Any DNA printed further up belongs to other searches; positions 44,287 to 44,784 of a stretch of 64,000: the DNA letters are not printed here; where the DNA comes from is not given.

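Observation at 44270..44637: RND efflux pump fused to a cytoplasmic winged-helix DNA-binding domain via a Pro-rich linker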

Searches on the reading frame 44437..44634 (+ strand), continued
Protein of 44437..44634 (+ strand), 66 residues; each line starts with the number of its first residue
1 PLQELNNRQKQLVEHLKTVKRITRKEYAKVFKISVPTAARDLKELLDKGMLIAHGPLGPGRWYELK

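Call 45: fold_search(model_id=the predicted structure, library=pdb)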
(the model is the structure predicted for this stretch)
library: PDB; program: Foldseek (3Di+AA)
matches with E <= 10: 1918; with E <= 0.001: 0
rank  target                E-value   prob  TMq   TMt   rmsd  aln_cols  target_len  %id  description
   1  9e71_BW               1.1e-03  1.00  0.76  0.74   3.6        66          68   23  Cryo-EM structure of the Pyrobaculum calidifontis 70S ribosome (released 2024-11-20)
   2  5jls                  2.4e-03  1.00  0.82  0.42   2.5        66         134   26  Crystal Structure of Adhesin competence repressor (AdcR) from Streptococcus pyogenes (C-terminally His tagged) (released 2017-05-03)
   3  4jba_B                2.5e-03  1.00  0.81  0.41   2.7        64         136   22  Crystal Structure of the Oxidized Form of MarR from E.coli (released 2013-10-16)
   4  5k5q_B                2.5e-03  1.00  0.77  0.57   3.1        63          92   19  Structure of AspA-DNA complex: novel centromere bindng protein-centromere complex (released 2016-06-01)
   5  5k5q_C                2.5e-03  1.00  0.74  0.56   3.0        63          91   22  Structure of AspA-DNA complex: novel centromere bindng protein-centromere complex (released 2016-06-01)
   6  1u2w_B                2.7e-03  1.00  0.82  0.52   1.6        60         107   15  Crystal Structure of the Staphylococcus aureus pI258 CadC (released 2005-07-12)
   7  3eco_A                3.1e-03  1.00  0.80  0.41   3.0        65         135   18  Crystal structure of MepR, a transcription regulator of the Staphylococcus aureus multidrug efflux pump MepA (released 2009-02-10)
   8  6ghb_B                3.3e-03  1.00  0.72  0.20   1.7        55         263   24  Crystal structure of Spx in complex with YjbH (oxidized) (released 2019-04-24)
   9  3f72_B                3.5e-03  1.00  0.83  0.52   1.3        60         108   15  Crystal Structure of the Staphylococcus aureus pI258 CadC Metal Binding Site 2 Mutant (released 2009-04-07)
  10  9ff3                  3.7e-03  1.00  0.82  0.33   2.2        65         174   25  The structure of delta-ScoC, a global regulator protein from Geobacillus kaustophilus T-1 (released 2025-06-04)
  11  3vb2_A                4.0e-03  1.00  0.82  0.42   2.6        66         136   21  Crystal Structure of the Reduced Form of MarR from E.coli (released 2013-01-30)
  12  5k5o_C                4.0e-03  1.00  0.74  0.58   2.9        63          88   22  Structure of AspA-26mer DNA complex (released 2016-06-15)
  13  8ova_AU               4.0e-03  1.00  0.69  0.63   3.1        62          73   21  CRYO-EM STRUCTURE OF TRYPANOSOMA BRUCEI PROCYCLIC FORM 80S RIBOSOME : PARENTAL STRAIN (released 2023-11-29)
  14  3vod_B                4.9e-03  1.00  0.81  0.42   2.7        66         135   21  Crystal Structure of mutant MarR C80S from E.coli (released 2013-03-06)
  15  3f6o_A                4.9e-03  1.00  0.76  0.54   1.7        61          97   21  Crystal structure of ArsR family transcriptional regulator, RHA00566 (released 2008-11-25)
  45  8cil_B                1.1e-02  1.00  0.80  0.16   2.0        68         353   28  Crystal structure of Coxiella burnetii Fic protein 2 (released 2023-11-15)
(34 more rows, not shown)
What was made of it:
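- On Winged helix-turn-helix fold: Foldseek TM 0.76-0.83 to MarR, CadC/ArsR and AspA (call 45).
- Winged-helix folds also serve in protein and RNA contacts; the top Foldseek hit is ribosomal protein eS25 (call 45).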

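Call 60: search_solved_structures(query=window:44437-44634:+, max_evalue=1, show_alignments=2)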
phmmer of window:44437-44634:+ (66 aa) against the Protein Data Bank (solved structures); distinct sequences matched with E-value up to 1: 4.
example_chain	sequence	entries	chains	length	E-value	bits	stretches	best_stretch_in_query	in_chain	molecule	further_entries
2d1h_A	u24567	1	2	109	0.019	18.9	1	13-53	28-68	109aa long hypothetical transcriptional regulator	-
6cmv_A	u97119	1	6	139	0.24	15.5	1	5-53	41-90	Transcriptional regulator Lrs14-like protein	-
8vd6_A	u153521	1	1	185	0.28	15.3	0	3-50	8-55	CAP REPEAT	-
3hrs_A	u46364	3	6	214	0.81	13.8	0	20-53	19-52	Metalloregulator ScaR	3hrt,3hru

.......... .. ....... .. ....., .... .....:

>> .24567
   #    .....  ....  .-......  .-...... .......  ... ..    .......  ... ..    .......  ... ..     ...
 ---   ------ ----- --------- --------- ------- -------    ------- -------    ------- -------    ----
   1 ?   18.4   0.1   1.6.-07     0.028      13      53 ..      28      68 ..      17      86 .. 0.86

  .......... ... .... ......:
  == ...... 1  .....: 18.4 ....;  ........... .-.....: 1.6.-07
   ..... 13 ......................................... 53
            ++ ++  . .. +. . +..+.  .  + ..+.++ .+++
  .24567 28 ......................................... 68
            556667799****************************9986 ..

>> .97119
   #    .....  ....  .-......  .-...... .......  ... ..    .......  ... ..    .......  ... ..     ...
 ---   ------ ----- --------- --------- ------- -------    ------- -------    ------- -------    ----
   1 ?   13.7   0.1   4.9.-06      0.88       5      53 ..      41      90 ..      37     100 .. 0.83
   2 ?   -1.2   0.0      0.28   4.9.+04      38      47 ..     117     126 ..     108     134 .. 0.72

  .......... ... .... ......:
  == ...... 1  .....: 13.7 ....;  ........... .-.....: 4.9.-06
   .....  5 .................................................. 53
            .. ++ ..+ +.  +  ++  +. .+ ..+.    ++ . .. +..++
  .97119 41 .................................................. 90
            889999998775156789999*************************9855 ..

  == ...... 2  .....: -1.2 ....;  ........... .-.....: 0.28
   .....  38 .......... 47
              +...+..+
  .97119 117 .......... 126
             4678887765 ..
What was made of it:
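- Tried and rejected: Sequence search of PDB with the single tail: nothing below E 0.019 (call 60).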

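Call 85: search_protein_families(library=pfam, alignment_id=A5, max_evalue=0.01)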
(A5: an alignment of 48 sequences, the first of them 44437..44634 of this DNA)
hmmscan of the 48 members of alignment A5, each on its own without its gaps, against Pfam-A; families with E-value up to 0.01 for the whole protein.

A. member 1, window:44437-44634:+ (66 aa): 3 families
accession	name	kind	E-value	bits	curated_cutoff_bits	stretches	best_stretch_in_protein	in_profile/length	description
PF08220.18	HTH_DeoR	-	2e-06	27.9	21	1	8-52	1-45/57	DeoR-like helix-turn-helix domain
PF08279.18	HTH_11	-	0.00051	20.3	25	1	8-52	1-46/55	HTH domain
PF13412.12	HTH_24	-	0.0022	18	21.9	1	8-51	4-47/48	Winged helix-turn-helix DNA-binding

B. families by the number of members that match (of 48 scanned): 28 families (the first 25 are shown)
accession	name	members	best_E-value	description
PF08220.18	HTH_DeoR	46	1e-10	DeoR-like helix-turn-helix domain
PF13412.12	HTH_24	40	1.4e-08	Winged helix-turn-helix DNA-binding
PF08279.18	HTH_11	39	8.8e-07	HTH domain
PF13545.12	HTH_Crp_2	29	5.6e-06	Crp-like helix-turn-helix domain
PF01047.28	MarR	28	1.3e-06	MarR family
PF25213.1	HVO_A0261_N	24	4.4e-06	HVO_A0261 N-terminal domain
PF12802.13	MarR_2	13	1e-05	MarR family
PF12840.13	HTH_20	13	6.5e-05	Helix-turn-helix domain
PF25212.1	HVO_A0114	12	0.00029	HVO_A0114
PF01726.22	LexA_DNA_bind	7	0.0007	LexA DNA binding domain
PF01325.25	Fe_dep_repress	5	0.00016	Iron dependent repressor, N-terminal DNA binding domain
PF03297.21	Ribosomal_S25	4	0.00053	S25 ribosomal protein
PF05043.19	Mga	4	0.0046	Mga helix-turn-helix domain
PF01022.26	HTH_5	3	0.00015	Bacterial regulatory protein, arsR family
PF19187.6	HTH_PafC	3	0.0012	PafC helix-turn-helix domain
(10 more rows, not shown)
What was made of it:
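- On DeoR-like HTH domain (Pfam PF08220): 27.9 bits for the 66-aa tail; 46 of 48 orthologous tails match, best E 1e-10 (call 85).
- PF08220 above cut-off in 46 of 48 tails (call 85).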

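Call 86: search_solved_structures(query=A5, max_evalue=0.01, show_alignments=1)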
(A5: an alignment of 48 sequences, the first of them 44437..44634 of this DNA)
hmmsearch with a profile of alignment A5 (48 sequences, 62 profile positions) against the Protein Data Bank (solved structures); distinct sequences matched with E-value up to 0.01: 12.
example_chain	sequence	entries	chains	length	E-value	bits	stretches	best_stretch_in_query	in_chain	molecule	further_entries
8cil_A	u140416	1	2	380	0.00027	24.2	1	1-51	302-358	Fic family protein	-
4bh9_A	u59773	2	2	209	0.0076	19.6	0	18-52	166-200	cAMP-activated global transcriptional regulator CRP | CAMP RECEPTOR PROTEIN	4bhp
1o3s_A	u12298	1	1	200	0.0082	19.5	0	18-52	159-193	CATABOLITE GENE ACTIVATOR PROTEIN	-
1o3q_A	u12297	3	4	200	0.0086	19.4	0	18-52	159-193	CATABOLITE GENE ACTIVATOR PROTEIN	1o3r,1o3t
1hw5_A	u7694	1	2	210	0.0087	19.4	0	18-52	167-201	CATABOLITE GENE ACTIVATOR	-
1cgp_A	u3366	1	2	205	0.0092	19.3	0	18-52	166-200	PROTEIN (CATABOLITE GENE ACTIVATOR PROTEIN (CAP))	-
1i6x_A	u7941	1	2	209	0.0093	19.3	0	18-52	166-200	CATABOLITE GENE ACTIVATOR PROTEIN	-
1i5z_A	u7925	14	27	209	0.0093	19.3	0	18-52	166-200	CATABOLITE GENE ACTIVATOR PROTEIN | CATABOLITE GENE ACTIVATOR PROTEIN (CAP) | PROTEIN (CATABOLITE GENE ACTIVATOR PROTEIN (CAP))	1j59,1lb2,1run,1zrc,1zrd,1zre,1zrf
1g6n_A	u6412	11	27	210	0.0094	19.3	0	18-52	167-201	CATABOLITE GENE ACTIVATOR PROTEIN | PROTEIN (CATABOLITE GENE ACTIVATOR PROTEIN) | Catabolite gene activator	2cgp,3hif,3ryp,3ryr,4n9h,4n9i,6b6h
3fwe_A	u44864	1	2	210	0.0094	19.3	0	18-52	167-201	Catabolite gene activator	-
3qop_A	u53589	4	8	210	0.0096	19.3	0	18-52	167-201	Catabolite gene activator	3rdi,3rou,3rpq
6dt4_A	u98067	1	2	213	0.0097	19.2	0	18-52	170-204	Cyclic AMP receptor protein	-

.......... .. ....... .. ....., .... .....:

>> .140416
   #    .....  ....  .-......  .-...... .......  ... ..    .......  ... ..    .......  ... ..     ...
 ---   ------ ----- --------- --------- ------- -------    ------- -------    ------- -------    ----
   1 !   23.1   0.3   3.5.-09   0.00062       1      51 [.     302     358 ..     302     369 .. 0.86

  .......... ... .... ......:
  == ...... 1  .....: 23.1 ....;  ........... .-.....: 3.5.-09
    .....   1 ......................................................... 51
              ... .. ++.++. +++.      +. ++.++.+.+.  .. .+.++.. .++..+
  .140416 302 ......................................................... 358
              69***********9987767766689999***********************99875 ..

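Call 90: find_homologous_proteins(query=L077:1347-5186:+, max_evalue=1e-100)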
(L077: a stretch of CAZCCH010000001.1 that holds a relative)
Query L077:1347-5186:+ (1280 aa): 7800 proteins with E <= 1e-100 among 8000 candidates; the best 120 are listed.
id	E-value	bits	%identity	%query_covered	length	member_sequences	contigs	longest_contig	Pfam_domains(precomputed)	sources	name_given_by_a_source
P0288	0.0e+0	2734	100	99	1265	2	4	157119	PF13412.13,PF03176.22,PF08220.19,PF00873.26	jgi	-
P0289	0.0e+0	2017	80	85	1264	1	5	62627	PF13412.13,PF03176.22,PF02355.23,PF00873.26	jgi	-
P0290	0.0e+0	1666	68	87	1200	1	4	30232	PF03176.22,PF00873.26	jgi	-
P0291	0.0e+0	1589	60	100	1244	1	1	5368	PF03176.22,PF00873.26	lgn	-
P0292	0.0e+0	1568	59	100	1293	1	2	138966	PF03176.22,PF00873.26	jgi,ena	-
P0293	0.0e+0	1540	58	100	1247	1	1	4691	PF03176.22,PF00873.26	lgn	-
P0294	0.0e+0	1538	64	84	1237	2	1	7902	PF03176.22,PF00873.26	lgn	-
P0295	0.0e+0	1531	59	100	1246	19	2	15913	PF03176.22,PF00873.26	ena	-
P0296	0.0e+0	1513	58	100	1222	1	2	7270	PF03176.22,PF00873.26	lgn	-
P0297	0.0e+0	1513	57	100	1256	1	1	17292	PF03176.22,PF00873.26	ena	-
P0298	0.0e+0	1508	57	100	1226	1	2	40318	PF03176.22,PF00873.26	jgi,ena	-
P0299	0.0e+0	1443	59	86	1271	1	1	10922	PF03176.22,PF00873.26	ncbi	-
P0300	0.0e+0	1431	56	100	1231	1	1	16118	PF03176.22,PF08220.19,PF00873.26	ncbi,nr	ncbi:MAG: efflux RND transporter permease subunit [Candidatus Omnitrophica bacterium]|nr:efflux RND 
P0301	0.0e+0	1428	54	100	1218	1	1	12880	PF03176.22,PF00873.26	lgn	-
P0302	0.0e+0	1413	58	85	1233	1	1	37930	PF03176.22,PF02355.23,PF08220.19,PF00873.26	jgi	-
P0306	0.0e+0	1367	54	100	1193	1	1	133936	PF03176.22,PF00873.26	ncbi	ncbi:MAG: efflux RND transporter permease subunit [Candidatus Omnitrophota bacterium]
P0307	0.0e+0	1367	55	100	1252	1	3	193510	PF03176.22,PF00873.26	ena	-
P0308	0.0e+0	1364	57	85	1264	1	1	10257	PF03176.22,PF08220.19,PF00873.26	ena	-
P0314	0.0e+0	1346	53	100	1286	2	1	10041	PF03176.22,PF08220.19,PF00873.26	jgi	-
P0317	0.0e+0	1339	57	85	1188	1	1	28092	PF13412.13,PF03176.22,PF02355.23,PF08220.19,PF00873.26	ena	-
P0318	0.0e+0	1338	52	100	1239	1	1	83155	PF13412.13,PF03176.22,PF08220.19,PF00873.26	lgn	-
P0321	0.0e+0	1329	53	100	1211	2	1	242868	PF03176.22,PF00873.26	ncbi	-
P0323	0.0e+0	1321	55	85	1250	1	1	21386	PF03176.22,PF08220.19,PF00873.26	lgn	-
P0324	0.0e+0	1321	53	100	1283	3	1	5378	PF13412.13,PF03176.22,PF08220.19,PF00873.26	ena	-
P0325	0.0e+0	1320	53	100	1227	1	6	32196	PF13412.13,PF03176.22,PF08220.19,PF00873.26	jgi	jgi:hydrophobic/amphiphilic exporter-1 (mainly G- bacteria), HAE1 family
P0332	0.0e+0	1303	56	84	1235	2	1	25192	PF03176.22,PF08220.19,PF00873.26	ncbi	-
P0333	0.0e+0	1302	51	100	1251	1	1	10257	PF13412.13,PF03176.22,PF08220.19,PF00873.26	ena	-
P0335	0.0e+0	1300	51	100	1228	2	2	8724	PF03176.22,PF02355.23,PF08220.19,PF00873.26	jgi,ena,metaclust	metaclust:\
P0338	0.0e+0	1298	51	100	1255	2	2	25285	PF02355.23,PF08220.19,PF00873.26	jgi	-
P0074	0.0e+0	1297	56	85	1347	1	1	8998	PF03176.22,PF08220.19,PF00873.26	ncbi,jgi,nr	ncbi:MAG: efflux RND transporter permease subunit [Candidatus Omnitrophica bacterium]|nr:efflux RND 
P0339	0.0e+0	1295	51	100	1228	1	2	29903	PF03176.22,PF02355.23,PF08220.19,PF00873.26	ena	-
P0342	0.0e+0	1295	52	100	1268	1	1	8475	PF08220.19,PF00873.26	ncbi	-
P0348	0.0e+0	1286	51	100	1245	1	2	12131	PF03176.22,PF08220.19,PF00873.26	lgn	-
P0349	0.0e+0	1286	-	-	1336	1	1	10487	PF08220.19,PF00873.26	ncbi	-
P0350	0.0e+0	1284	53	85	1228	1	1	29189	PF13412.13,PF03176.22,PF08220.19,PF00873.26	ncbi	-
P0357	0.0e+0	1278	54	85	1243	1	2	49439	PF03176.22,PF08220.19,PF00873.26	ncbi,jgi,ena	-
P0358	0.0e+0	1277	51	100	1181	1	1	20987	PF03176.22,PF08220.19,PF00873.26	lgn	-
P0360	0.0e+0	1274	51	100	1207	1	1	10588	PF02355.23,PF00873.26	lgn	-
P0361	0.0e+0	1274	51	100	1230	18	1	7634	PF03176.22,PF02355.23,PF08220.19,PF00873.26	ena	-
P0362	0.0e+0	1270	55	85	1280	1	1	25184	PF13412.13,PF03176.22,PF08220.19,PF00873.26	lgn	-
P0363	0.0e+0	1269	51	100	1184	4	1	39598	PF03176.22,PF08220.19,PF00873.26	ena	-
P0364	0.0e+0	1268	52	89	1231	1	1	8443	PF13412.13,PF03176.22,PF08220.19,PF00873.26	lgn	-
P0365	0.0e+0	1268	51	100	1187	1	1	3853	PF03176.22,PF08220.19,PF00873.26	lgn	-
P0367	0.0e+0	1266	51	100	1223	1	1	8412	PF03176.22,PF02355.23,PF08220.19,PF00873.26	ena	-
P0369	0.0e+0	1264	51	100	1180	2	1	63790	PF03176.22,PF08220.19,PF00873.26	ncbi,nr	ncbi:MAG: efflux RND transporter permease subunit [Candidatus Omnitrophica bacterium]|nr:efflux RND 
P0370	0.0e+0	1264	52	100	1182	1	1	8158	PF03176.22,PF08220.19,PF00873.26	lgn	-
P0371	0.0e+0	1263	56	84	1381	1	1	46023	PF03176.22,PF08220.19,PF00873.26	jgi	-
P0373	0.0e+0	1260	50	100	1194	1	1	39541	PF03176.22,PF08220.19,PF00873.26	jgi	-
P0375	0.0e+0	1257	51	100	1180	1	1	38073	PF03176.22,PF08220.19,PF00873.26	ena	-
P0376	0.0e+0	1257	51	100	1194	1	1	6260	PF03176.22,PF08220.19,PF00873.26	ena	-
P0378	0.0e+0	1254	53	87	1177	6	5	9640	PF03176.22,PF02355.23,PF08220.19,PF00873.26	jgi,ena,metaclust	metaclust:\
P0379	0.0e+0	1254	53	85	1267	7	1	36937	PF03176.22,PF02355.23,PF08220.19,PF00873.26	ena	-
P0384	0.0e+0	1252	55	84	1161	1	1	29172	PF08279.19,PF03176.22,PF08220.19,PF00873.26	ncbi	-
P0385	0.0e+0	1250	52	90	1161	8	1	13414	PF03176.22,PF08220.19,PF00873.26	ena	-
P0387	0.0e+0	1249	50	100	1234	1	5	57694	PF03176.22,PF08220.19,PF00873.26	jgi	-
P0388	0.0e+0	1247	55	84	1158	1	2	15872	PF08279.19,PF03176.22,PF08220.19,PF00873.26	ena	-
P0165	0.0e+0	1247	51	100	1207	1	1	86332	PF03176.22,PF00873.26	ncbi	ncbi:efflux RND transporter permease subunit [Candidatus Omnitrophota bacterium]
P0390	0.0e+0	1246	55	84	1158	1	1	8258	PF08279.19,PF03176.22,PF08220.19,PF00873.26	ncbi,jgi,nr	ncbi:MAG TPA: DeoR family transcriptional regulator [Candidatus Omnitrophica bacterium]|nr:DeoR fami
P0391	0.0e+0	1245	52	89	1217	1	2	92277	PF03176.22,PF08220.19,PF00873.26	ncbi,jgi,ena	-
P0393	0.0e+0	1243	51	100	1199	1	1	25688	PF03176.22,PF02355.23,PF08220.19,PF00873.26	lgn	-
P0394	0.0e+0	1243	50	100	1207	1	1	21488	PF03176.22,PF08220.19,PF00873.26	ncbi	ncbi:efflux RND transporter permease subunit [Candidatus Omnitrophota bacterium]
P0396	0.0e+0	1243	53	87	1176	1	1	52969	PF03176.22,PF02355.23,PF08220.19,PF00873.26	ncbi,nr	ncbi:MAG: efflux RND transporter permease subunit [Candidatus Omnitrophica bacterium]|nr:efflux RND 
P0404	0.0e+0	1241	50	100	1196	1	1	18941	PF03176.22,PF08220.19,PF00873.26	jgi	-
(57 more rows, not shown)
